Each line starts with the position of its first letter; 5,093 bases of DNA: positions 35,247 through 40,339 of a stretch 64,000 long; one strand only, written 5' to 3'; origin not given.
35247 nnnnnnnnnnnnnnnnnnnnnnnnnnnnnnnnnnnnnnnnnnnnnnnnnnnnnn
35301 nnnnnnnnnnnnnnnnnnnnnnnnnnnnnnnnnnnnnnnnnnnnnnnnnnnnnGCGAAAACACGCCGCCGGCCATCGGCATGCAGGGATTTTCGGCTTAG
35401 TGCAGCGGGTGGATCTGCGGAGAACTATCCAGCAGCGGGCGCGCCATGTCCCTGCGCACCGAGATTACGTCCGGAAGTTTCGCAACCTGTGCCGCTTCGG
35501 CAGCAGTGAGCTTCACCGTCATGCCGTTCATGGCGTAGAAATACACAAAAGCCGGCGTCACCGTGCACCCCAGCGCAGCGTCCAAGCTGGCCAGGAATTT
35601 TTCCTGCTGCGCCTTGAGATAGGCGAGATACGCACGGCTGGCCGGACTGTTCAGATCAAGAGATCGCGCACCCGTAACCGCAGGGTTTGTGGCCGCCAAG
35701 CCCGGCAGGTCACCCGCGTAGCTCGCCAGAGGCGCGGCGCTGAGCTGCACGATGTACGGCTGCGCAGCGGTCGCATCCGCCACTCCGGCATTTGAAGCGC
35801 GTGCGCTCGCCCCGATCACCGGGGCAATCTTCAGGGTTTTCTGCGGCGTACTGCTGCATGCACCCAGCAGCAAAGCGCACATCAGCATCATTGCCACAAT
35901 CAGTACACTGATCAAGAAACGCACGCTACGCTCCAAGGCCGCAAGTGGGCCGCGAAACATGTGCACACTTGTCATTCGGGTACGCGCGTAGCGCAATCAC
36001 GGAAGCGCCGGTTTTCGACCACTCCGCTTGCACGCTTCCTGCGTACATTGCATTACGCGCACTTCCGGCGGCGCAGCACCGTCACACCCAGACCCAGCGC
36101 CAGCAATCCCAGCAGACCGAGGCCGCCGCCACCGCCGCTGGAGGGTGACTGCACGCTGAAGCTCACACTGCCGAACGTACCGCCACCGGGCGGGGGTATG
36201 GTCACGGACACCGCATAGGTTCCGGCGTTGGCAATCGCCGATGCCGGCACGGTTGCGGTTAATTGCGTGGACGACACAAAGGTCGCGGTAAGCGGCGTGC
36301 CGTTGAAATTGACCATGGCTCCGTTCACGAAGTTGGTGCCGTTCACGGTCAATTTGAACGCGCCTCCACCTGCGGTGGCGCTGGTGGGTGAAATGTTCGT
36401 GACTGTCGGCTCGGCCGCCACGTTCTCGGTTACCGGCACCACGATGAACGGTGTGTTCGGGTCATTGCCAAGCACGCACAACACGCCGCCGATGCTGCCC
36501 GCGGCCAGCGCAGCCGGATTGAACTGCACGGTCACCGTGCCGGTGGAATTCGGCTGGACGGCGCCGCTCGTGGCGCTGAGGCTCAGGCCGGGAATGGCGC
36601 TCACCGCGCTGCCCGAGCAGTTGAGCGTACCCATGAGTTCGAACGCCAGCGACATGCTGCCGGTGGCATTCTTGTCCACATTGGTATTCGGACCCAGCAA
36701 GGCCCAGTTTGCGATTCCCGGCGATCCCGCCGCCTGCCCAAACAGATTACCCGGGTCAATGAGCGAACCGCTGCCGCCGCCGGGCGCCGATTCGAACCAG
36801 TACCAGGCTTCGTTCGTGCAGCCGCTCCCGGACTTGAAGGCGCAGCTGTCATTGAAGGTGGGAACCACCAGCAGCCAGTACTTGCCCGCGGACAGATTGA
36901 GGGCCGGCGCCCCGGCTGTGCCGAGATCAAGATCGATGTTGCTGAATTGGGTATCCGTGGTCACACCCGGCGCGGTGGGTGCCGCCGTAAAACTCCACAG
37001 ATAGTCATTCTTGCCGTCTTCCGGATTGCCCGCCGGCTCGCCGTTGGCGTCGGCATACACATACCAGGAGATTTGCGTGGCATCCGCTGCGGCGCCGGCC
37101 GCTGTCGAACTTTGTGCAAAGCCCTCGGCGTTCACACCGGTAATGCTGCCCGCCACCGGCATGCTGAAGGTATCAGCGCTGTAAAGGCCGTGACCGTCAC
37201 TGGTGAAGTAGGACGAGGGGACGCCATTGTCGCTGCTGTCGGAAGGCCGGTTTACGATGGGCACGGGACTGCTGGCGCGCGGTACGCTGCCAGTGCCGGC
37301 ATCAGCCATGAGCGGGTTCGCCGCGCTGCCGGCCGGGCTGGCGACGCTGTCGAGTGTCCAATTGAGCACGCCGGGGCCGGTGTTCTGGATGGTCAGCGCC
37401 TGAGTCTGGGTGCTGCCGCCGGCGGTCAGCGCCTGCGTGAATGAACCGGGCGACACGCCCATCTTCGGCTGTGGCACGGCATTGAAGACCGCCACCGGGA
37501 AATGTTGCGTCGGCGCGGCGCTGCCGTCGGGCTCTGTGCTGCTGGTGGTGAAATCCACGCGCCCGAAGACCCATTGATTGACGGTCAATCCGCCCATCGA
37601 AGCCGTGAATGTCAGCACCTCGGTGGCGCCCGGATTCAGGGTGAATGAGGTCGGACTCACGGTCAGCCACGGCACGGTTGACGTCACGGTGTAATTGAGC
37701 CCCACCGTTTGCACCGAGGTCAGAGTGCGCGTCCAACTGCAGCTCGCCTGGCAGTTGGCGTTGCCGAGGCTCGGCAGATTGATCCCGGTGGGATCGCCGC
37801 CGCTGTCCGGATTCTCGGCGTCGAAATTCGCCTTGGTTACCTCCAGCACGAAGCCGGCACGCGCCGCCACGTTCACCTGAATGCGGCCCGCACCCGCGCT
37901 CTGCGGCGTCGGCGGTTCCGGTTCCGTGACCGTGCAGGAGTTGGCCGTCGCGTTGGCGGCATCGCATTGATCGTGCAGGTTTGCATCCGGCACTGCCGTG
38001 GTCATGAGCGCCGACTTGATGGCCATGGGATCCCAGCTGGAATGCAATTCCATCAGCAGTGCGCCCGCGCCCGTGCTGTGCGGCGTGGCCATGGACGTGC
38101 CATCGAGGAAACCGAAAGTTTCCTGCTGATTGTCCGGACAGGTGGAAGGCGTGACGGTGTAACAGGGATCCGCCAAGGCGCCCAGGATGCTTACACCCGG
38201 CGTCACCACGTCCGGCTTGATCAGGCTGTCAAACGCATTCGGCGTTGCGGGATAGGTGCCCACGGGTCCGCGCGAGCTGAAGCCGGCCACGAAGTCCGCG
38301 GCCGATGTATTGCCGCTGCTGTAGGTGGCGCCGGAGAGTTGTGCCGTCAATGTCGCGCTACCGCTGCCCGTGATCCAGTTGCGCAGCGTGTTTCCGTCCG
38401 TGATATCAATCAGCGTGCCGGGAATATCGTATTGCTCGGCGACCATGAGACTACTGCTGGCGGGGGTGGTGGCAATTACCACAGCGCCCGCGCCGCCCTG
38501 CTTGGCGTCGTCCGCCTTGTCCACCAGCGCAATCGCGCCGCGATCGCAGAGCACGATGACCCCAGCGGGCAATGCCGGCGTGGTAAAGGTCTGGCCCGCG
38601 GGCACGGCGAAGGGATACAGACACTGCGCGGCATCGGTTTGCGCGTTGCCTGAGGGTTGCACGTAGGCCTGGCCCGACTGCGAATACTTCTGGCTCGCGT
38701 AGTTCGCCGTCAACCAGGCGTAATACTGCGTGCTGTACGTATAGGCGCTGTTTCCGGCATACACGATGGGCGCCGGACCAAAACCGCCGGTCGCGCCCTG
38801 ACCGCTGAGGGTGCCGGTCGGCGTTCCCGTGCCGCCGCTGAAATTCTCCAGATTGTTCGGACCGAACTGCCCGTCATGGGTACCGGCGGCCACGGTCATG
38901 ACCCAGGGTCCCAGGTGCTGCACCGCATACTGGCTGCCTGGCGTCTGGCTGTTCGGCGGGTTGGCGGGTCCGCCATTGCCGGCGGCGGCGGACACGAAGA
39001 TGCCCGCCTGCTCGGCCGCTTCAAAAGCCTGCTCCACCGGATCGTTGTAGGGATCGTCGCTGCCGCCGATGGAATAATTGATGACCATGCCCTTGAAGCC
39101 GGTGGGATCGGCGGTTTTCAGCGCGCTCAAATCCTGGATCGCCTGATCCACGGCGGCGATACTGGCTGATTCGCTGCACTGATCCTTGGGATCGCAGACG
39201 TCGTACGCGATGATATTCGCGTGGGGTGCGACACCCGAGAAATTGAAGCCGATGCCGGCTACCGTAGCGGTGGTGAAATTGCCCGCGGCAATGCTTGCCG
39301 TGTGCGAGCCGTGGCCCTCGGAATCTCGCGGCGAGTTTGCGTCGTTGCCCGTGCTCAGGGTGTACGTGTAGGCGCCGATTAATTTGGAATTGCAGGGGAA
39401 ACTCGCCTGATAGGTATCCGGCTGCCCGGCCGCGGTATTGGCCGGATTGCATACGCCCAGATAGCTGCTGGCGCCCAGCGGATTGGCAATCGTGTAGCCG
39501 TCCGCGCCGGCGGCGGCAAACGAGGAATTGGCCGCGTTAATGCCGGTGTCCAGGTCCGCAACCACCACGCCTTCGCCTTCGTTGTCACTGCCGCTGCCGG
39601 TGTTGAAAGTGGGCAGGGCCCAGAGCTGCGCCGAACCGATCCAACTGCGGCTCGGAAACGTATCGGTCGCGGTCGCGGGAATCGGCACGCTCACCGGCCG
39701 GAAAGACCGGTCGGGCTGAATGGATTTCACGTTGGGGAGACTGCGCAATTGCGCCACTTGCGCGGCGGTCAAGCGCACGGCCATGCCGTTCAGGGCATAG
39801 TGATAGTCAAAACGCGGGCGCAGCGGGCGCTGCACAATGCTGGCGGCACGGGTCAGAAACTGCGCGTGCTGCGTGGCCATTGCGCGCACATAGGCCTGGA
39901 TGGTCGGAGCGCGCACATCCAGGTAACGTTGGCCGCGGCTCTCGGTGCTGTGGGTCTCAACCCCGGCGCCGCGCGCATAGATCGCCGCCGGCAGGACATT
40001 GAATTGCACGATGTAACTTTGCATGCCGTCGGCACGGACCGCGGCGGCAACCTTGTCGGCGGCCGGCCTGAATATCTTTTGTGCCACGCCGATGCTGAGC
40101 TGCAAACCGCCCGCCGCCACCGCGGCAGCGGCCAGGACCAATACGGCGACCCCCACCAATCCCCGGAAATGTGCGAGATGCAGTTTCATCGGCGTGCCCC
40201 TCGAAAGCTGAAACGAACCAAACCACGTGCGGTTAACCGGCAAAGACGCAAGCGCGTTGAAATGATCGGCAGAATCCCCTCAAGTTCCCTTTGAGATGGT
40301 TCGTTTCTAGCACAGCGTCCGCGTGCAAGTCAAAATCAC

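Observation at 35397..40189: Giant subtilase followed by a lipoprotein that is only a second copy of its own I9 propeptide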

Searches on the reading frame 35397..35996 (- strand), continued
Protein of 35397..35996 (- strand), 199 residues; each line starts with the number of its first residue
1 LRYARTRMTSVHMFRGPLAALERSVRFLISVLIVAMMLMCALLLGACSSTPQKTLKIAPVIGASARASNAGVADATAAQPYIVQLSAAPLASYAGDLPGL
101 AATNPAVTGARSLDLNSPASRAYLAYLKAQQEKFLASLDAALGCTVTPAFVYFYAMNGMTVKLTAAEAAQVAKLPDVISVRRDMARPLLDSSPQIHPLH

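Call 66: find_encoding_contigs(protein=P0024, flank=8000, max_places=2)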
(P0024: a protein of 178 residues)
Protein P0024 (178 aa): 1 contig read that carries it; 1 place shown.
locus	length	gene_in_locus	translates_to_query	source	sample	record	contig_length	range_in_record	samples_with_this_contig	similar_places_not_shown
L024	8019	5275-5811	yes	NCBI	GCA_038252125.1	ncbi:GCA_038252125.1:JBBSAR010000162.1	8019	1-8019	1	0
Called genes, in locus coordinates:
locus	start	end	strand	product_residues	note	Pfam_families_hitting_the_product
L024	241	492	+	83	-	PF04014:MazE_antitoxin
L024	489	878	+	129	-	PF01850:PIN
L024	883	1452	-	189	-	-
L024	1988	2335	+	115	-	PF05534:HicB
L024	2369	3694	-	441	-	PF27218:MJ0043_C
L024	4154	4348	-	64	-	-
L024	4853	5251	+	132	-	PF02462:Opacity (weak), PF13505:OMP_b-brl, PF01617:Surface_Ag_2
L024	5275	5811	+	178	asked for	PF05922:Inhibitor_I9 (weak)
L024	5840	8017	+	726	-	?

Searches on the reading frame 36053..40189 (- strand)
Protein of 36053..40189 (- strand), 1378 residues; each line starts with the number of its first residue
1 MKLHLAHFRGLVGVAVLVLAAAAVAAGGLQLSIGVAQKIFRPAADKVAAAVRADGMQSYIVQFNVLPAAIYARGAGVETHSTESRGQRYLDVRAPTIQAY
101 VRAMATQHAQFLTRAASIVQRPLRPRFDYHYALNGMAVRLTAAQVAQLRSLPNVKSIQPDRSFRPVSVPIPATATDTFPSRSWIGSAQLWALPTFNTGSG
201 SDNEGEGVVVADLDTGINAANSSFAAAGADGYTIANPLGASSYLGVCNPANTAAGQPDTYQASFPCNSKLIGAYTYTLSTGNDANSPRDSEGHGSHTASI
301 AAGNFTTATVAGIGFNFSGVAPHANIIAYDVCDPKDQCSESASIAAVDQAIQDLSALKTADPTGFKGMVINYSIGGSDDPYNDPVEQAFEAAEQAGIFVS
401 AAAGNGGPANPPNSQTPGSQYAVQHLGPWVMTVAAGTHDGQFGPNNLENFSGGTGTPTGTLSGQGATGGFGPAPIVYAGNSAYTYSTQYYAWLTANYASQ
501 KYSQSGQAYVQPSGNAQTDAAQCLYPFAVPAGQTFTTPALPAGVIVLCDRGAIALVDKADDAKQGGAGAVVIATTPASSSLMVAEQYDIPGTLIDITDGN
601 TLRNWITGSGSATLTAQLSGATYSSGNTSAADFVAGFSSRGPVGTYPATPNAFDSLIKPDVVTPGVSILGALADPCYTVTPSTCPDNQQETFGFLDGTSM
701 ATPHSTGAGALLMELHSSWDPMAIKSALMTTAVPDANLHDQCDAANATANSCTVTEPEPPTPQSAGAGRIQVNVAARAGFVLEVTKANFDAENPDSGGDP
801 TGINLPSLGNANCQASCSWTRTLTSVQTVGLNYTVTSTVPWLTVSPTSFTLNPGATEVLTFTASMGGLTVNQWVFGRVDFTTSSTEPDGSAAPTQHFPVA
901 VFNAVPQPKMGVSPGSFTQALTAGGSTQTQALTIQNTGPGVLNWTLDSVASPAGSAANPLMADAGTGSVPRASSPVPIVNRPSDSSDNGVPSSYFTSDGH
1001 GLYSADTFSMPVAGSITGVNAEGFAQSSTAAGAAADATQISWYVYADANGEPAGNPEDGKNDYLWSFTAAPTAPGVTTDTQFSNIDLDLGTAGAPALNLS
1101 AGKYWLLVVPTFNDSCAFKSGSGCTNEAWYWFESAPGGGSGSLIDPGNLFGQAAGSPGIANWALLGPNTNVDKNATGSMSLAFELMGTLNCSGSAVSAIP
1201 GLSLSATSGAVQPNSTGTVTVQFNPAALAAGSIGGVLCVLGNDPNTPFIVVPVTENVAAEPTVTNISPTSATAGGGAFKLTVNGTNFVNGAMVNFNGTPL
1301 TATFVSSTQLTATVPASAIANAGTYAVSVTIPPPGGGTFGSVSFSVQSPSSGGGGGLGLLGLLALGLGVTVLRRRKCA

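Call 3: search_protein_families(library=pfam, proteins=[window:36053-40189:-], max_evalue=0.1)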
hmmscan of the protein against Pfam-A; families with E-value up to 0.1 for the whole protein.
window:36053-40189:- (1378 aa): 10 families
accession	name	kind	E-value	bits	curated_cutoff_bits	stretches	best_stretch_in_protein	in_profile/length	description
PF00082.27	Peptidase_S8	-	5.6e-38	131.3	21.8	1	205-736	1-274/288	Subtilase family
PF01833.30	TIG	-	6.1e-11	42.6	20.9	1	1261-1345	1-83/84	IPT/TIG domain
PF02225.27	PA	-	1.4e-06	28.8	23.9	1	537-602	20-95/95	PA domain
PF05922.21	Inhibitor_I9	-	4.3e-06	27.7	21.2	1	107-162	22-78/82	Peptidase inhibitor I9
PF17766.7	fn3_6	-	7.4e-05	23.3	26.4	1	803-882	2-88/99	Fibronectin type-III domain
PF19190.6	BACON_2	-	0.00016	22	25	1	824-865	26-67/94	Viral BACON domain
PF15780.11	ASH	-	0.00018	22.1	27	1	1201-1245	52-94/98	Abnormal spindle-like microcephaly-assoc'd, ASPM-SPD-2-Hydin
PF06280.18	fn3_5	-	0.00068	20.8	27.6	1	839-886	51-104/112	Fn3-like domain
PF24507.1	Ig_CFAP65_4th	-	0.018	15.9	27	0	1203-1227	26-50/76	CFAP65, fourth Ig-like domain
PF22065.2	Cep192_D7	-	0.086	13.2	27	0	908-952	4-48/125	Cep192 domain 7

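Call 10: search_protein_families(library=ncbifam, proteins=[window:36053-40189:-], max_evalue=0.1)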
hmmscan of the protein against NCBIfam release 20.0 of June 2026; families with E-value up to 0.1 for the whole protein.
window:36053-40189:- (1378 aa): 8 families
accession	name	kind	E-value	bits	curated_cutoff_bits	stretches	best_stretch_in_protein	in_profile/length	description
NF058597.1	CoaZ_rpt_PGGG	domain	7.8e-30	102.8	30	1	1260-1346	2-88/88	choice-of-anchor Z repeating domain-containing protein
NF040553.1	SGO_0316_fam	subfamily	6.2e-11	40.7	1400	1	266-405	335-463/1486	SGO_0316/SGO_0317 family LPXTG-anchored serine peptidase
NF040809.1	germ_prot_CspBA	exception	2.9e-06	25.2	1250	2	636-714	410-474/1099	bifunctional germination protease/germinant receptor pseudoprotease CspBA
NF040808.2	CspC_non_triad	exception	0.00042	18.9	675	1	281-408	157-279/556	bile acid germinant receptor pseudoprotease CspC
NF038111.1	rhom_dep_M36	equivalog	0.0044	14.5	1700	1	535-607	531-607/1315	rhombosortase-dependent M36 family metallopeptidase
NF038113.1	T9SSA_dep_M36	equivalog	0.012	13.8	885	1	536-613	463-545/869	T9SS-dependent M36 family metallopeptidase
TIGR03901.2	MYXO-CTERM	domain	0.015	15.6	20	1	1351-1375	9-33/34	MYXO-CTERM sorting domain-containing protein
NF045511.1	TransHydProDhtase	equivalog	0.07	12.2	540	0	9-81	88-160/335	trans-3-hydroxy-L-proline dehydratase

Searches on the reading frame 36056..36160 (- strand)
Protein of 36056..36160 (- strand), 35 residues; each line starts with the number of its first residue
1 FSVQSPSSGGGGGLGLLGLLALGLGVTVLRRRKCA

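Call 83: search_protein_families(library=ncbifam, proteins=[window:36056-36160:-], max_evalue=10)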
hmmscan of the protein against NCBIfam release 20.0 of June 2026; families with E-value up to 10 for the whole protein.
seq(35 aa): 9 families
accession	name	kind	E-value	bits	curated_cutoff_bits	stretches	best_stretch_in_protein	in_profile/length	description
TIGR03901.2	MYXO-CTERM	domain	3e-05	24.3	20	1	8-32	9-33/34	MYXO-CTERM sorting domain-containing protein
NF053845.1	CoaP_CTERM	equivalog_domain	9.9e-05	21.9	35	1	13-33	14-34/35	choice-of-anchor protein CoaP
TIGR01167.1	LPXTG_anchor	domain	0.046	14.4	15.9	1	12-33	11-32/34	LPXTG cell wall anchor domain-containing protein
TIGR04174.1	IPTL_CTERM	subfamily_domain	0.066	13.5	20.5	1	13-32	8-27/27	IPTL-CTERM sorting domain-containing protein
TIGR03382.1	GC_trans_RRR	domain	0.088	13.5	15.85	1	7-32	3-27/27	MYXO-CTERM sorting domain-containing protein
NF033507.3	Loki-CTERM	subfamily_domain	0.13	12.6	19.9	1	17-33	10-24/27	Loki-CTERM sorting domain-containing protein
TIGR02595.1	PEP_CTERM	domain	0.58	11.1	16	1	17-33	7-23/24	PEP-CTERM sorting domain-containing protein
NF033465.3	PTPA-CTERM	subfamily_domain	0.94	9.7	29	1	22-33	11-22/26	PTPA-CTERM sorting domain-containing protein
NF051874.1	PVV_CTERM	equivalog_domain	8.8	6.2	27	0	15-33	15-33/38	PVV-CTERM domain-containing choice-of-anchor G protein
